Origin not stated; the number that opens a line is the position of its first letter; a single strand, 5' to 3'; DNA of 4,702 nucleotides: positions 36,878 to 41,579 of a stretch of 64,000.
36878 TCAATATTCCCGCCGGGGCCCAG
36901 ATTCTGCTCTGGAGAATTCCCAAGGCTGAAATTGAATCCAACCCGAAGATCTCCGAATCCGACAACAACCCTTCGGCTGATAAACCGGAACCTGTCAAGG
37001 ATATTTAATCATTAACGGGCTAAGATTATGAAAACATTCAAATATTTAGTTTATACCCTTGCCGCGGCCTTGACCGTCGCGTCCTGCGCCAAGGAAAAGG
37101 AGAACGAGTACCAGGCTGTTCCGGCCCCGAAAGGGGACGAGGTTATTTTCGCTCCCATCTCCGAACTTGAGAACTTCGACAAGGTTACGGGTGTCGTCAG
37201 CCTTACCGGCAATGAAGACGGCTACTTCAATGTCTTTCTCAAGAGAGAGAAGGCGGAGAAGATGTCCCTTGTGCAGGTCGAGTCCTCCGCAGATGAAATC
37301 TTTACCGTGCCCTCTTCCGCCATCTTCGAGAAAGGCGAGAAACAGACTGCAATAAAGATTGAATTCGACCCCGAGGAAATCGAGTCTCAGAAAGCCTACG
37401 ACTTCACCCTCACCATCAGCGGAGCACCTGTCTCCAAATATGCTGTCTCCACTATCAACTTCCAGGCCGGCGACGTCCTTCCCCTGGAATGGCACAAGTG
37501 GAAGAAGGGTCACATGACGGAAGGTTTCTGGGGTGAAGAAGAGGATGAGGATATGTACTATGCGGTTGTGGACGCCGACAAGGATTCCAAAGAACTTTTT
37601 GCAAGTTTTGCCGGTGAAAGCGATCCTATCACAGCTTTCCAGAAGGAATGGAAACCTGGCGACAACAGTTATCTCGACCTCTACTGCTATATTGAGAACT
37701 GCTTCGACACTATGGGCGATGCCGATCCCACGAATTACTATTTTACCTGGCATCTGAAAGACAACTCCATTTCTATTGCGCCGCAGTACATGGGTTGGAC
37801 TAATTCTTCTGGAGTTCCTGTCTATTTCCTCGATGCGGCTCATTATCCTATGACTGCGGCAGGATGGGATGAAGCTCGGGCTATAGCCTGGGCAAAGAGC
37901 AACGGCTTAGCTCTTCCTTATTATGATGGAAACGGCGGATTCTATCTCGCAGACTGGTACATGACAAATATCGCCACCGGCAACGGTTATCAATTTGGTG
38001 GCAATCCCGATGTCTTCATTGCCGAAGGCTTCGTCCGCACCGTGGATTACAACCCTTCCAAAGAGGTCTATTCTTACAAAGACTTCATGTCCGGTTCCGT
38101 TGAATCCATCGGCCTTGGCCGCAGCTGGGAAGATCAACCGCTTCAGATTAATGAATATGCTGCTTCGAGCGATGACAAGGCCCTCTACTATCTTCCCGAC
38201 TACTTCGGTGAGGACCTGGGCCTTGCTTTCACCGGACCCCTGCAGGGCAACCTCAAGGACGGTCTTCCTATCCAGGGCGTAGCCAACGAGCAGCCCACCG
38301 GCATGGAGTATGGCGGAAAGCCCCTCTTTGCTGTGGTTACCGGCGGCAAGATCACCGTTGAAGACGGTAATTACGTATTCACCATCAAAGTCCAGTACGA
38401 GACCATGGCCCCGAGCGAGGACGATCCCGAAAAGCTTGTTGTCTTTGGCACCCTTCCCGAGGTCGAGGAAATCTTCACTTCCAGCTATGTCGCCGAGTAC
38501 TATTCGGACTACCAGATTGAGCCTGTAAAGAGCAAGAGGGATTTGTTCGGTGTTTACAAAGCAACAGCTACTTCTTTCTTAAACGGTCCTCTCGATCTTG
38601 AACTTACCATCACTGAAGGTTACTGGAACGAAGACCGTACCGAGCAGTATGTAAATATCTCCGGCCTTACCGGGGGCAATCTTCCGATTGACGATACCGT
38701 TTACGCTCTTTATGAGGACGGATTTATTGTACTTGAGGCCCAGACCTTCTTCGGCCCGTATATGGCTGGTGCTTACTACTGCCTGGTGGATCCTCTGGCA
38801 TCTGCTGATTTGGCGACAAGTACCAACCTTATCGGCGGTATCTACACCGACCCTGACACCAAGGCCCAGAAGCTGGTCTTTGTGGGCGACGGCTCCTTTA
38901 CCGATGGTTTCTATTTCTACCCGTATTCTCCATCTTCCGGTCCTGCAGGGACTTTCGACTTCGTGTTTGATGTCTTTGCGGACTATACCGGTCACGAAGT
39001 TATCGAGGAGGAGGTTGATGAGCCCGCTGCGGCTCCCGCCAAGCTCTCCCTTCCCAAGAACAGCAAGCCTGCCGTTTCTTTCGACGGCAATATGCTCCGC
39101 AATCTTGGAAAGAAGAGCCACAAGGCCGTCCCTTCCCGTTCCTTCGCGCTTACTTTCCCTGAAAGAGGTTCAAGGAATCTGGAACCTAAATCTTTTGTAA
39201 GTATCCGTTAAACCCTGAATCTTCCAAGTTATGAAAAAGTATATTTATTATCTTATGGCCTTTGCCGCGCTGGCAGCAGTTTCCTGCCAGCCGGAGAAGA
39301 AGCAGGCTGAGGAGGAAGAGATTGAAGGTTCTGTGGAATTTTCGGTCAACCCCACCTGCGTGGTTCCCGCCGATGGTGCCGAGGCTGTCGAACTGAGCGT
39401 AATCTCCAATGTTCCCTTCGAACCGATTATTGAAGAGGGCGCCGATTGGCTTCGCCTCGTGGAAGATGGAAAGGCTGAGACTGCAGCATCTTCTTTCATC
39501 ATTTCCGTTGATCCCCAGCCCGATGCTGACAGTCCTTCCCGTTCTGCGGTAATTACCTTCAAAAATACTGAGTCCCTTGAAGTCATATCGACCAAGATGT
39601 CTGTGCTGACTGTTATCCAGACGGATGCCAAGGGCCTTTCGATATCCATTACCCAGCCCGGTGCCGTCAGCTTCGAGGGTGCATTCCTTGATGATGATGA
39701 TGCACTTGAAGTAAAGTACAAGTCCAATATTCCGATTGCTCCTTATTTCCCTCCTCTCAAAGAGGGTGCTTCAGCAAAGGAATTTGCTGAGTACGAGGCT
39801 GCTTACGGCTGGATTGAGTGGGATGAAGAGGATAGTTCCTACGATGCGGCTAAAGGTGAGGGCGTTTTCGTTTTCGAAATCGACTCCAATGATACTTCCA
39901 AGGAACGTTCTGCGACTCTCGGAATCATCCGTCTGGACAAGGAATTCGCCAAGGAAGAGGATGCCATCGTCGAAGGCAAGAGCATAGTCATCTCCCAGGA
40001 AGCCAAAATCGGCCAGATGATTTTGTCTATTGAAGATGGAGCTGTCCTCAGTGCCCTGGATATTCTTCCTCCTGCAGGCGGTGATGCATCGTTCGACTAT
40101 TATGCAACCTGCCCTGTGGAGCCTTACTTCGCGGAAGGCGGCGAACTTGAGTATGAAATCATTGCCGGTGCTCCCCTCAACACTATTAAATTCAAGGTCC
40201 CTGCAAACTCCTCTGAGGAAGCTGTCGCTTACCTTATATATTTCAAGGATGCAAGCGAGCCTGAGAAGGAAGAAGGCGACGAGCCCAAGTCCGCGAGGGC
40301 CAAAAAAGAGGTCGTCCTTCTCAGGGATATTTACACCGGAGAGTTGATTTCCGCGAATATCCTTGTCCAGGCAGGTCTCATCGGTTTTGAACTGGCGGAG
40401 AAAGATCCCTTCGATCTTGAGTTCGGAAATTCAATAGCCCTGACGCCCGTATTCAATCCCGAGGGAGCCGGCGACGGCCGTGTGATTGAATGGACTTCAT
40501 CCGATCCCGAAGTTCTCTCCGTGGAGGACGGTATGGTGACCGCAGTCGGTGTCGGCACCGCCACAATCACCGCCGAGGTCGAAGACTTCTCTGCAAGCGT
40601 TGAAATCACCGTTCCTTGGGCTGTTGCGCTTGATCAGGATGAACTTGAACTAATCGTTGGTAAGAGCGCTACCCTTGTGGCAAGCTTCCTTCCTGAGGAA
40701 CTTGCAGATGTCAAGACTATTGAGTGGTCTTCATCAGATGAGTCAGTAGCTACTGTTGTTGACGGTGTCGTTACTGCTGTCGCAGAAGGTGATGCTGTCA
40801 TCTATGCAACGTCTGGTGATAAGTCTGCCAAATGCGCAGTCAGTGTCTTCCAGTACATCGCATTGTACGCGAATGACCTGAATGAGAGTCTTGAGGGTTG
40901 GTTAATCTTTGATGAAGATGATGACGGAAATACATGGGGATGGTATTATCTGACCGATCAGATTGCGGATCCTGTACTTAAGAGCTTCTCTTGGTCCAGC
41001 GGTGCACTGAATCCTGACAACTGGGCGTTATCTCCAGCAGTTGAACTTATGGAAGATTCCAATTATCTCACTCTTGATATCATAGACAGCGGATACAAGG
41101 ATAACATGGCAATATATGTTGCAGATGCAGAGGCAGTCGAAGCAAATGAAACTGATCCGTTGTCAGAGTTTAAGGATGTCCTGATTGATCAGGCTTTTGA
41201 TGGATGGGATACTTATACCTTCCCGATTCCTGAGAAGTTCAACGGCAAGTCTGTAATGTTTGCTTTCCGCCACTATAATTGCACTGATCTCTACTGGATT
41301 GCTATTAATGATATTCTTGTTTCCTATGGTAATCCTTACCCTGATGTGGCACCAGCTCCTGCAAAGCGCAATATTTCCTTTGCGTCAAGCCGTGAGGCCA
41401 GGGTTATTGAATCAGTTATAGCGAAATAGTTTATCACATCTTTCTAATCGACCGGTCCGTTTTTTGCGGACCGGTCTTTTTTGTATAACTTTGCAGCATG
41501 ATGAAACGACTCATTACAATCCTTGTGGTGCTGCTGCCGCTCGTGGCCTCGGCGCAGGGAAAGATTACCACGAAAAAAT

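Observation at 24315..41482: Self-contained Mpi-type invertible promoter switch choosing between two divergent SusC/SusD/lipoprotein cassettes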

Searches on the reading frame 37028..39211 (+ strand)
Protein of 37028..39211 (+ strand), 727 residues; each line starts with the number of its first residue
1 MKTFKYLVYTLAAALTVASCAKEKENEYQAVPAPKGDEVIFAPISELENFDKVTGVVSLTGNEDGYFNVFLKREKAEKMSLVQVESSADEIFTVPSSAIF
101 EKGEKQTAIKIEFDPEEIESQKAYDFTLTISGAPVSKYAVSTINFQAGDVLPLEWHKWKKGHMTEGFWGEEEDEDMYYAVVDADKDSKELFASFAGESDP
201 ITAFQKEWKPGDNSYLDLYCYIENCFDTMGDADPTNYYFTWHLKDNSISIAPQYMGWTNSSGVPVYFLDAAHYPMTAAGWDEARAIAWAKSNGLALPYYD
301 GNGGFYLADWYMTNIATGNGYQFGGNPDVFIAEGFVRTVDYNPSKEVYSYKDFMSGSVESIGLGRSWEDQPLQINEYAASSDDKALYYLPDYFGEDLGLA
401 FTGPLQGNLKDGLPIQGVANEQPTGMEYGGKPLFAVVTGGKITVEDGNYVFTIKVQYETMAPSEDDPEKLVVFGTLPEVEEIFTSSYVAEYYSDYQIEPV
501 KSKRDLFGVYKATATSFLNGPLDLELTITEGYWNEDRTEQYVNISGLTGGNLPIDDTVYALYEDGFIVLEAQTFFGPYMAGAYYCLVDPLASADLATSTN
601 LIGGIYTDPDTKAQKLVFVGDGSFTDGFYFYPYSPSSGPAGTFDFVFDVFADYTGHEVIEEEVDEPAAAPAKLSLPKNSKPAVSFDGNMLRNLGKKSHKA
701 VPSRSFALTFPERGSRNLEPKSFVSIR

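Call 6: search_protein_families(library=pfam, proteins=[window:37028-39211:+])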
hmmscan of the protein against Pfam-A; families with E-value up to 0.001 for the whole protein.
window:37028-39211:+ (727 aa): 0 families

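Call 7: search_protein_families(library=ncbifam, proteins=[window:37028-39211:+])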
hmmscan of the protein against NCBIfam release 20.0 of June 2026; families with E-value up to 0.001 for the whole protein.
window:37028-39211:+ (727 aa): 0 families

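Call 75: search_solved_structures(query=window:37028-39211:+, max_evalue=0.01)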
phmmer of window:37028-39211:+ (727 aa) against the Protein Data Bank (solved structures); distinct sequences matched with E-value up to 0.01: 0.

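Call 86: search_protein_families(library=pfam, proteins=[window:37028-39211:+], max_evalue=1)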
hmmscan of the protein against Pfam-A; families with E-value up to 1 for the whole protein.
window:37028-39211:+ (727 aa): 0 families

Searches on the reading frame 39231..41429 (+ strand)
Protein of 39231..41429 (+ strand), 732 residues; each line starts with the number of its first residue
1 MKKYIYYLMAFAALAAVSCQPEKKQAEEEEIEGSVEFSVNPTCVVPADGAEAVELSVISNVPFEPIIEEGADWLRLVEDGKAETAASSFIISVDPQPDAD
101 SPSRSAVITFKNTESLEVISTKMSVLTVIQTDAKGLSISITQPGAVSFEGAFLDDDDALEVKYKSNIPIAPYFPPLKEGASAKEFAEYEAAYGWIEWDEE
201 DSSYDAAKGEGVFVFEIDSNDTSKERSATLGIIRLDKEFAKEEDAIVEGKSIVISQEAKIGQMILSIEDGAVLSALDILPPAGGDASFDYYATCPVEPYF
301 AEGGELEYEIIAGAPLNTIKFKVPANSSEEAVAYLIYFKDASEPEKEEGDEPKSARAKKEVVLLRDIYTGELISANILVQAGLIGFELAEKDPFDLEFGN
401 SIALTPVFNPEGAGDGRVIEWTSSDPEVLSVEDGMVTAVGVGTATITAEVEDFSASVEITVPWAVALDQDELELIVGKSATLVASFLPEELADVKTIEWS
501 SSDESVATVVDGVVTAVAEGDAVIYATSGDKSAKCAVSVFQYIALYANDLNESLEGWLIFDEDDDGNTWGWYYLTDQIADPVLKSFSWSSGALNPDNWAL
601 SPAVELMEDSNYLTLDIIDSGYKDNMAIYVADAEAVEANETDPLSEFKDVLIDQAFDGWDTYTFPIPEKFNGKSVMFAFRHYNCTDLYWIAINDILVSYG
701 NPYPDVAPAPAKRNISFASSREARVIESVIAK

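Call 6: search_protein_families(library=pfam, proteins=[window:39231-41429:+])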
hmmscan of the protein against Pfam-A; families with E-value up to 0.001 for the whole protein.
window:39231-41429:+ (732 aa): 5 families
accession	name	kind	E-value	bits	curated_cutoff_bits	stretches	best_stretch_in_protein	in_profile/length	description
PF02368.24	Big_2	-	4.2e-19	68.7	22.8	2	465-535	5-77/79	Bacterial Ig-like domain (group 2)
PF22359.2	Big-like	-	1e-10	42.1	27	1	421-461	5-46/48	Bacterial Ig-like domain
PF07675.18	Cleaved_Adhesin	-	4.6e-10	40.2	21.4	1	555-610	15-76/174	Cleaved Adhesin Domain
PF13004.13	BACON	-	4.7e-08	33.3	25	1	66-115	4-50/61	Putative binding domain, N-terminal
PF20578.4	aBig_2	-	6e-05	23.2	27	0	415-448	33-69/89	Atrophied bacterial Ig domain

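Call 7: search_protein_families(library=ncbifam, proteins=[window:39231-41429:+])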
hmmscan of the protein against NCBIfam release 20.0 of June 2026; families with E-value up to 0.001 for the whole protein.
window:39231-41429:+ (732 aa): 1 family
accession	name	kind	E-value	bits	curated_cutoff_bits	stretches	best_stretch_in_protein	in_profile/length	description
NF038128.1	choice_anch_J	domain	4.6e-13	49.7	30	1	552-697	10-162/162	choice-of-anchor J domain-containing protein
